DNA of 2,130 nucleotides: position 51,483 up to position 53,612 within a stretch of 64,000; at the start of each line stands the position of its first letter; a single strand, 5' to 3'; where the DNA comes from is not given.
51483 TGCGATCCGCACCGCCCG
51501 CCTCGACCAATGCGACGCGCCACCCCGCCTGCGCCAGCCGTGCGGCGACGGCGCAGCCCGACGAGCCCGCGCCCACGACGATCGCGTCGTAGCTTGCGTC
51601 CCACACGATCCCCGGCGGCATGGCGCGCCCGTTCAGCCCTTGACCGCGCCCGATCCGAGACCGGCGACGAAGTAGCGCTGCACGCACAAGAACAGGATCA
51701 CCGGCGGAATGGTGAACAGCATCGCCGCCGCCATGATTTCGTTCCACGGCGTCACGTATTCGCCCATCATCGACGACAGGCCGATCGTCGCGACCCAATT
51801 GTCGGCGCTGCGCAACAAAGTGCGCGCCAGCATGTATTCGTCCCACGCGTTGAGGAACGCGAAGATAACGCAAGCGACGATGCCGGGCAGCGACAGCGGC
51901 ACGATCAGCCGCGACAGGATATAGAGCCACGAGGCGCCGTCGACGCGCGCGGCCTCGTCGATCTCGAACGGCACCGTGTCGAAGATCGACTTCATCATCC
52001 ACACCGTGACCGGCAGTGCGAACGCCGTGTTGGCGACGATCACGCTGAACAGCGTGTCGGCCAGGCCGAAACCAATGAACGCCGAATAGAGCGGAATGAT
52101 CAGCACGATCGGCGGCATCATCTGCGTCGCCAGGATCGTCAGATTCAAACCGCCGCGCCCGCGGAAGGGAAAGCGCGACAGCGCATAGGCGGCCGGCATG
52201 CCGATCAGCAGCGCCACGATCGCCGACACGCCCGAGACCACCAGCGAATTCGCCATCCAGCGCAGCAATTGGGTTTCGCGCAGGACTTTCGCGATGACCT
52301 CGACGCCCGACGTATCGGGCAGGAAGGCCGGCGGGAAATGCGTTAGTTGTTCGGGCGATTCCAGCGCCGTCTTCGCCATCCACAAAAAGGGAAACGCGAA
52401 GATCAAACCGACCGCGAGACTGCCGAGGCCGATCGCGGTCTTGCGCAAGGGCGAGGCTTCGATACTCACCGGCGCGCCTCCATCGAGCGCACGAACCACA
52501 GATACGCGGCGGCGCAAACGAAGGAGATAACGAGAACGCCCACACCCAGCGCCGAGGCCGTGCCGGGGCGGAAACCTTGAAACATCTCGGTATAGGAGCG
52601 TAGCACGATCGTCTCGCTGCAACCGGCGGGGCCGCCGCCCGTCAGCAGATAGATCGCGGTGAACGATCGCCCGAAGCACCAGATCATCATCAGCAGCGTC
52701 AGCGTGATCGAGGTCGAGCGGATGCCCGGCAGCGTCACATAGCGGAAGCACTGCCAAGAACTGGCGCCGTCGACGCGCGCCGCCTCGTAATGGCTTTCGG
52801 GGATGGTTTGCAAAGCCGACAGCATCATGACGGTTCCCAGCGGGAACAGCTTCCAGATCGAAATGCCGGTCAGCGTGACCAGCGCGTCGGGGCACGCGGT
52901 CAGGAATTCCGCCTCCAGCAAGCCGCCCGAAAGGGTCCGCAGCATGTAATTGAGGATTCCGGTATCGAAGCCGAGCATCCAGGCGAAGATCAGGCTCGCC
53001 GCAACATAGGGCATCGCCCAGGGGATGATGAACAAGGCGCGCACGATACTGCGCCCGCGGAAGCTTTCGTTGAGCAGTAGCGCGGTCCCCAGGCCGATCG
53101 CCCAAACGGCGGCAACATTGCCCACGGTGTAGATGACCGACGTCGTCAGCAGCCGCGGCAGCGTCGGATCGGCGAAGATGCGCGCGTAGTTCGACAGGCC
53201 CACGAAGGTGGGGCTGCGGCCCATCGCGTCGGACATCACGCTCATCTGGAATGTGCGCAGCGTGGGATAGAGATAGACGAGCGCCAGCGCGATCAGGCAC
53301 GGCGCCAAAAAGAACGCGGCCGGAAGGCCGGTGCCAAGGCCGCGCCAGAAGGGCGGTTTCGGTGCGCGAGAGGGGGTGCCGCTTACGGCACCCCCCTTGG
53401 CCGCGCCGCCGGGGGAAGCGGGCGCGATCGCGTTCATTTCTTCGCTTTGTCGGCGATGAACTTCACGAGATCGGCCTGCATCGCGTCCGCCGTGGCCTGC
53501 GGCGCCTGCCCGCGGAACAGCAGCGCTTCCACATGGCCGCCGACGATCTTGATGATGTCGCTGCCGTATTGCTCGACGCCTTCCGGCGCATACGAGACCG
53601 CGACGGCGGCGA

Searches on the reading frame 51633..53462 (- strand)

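Call 77: search_protein_families(library=pfam, proteins=[window:51633-53462:-], max_evalue=0.0001)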
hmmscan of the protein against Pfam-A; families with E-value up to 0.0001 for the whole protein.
window:51633-53462:- (609 aa): 1 family
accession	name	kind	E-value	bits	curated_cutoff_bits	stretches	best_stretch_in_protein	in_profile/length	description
PF00528.27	BPD_transp_1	-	7e-17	62.2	26.4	1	418-600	2-180/184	Binding-protein-dependent transport system inner membrane component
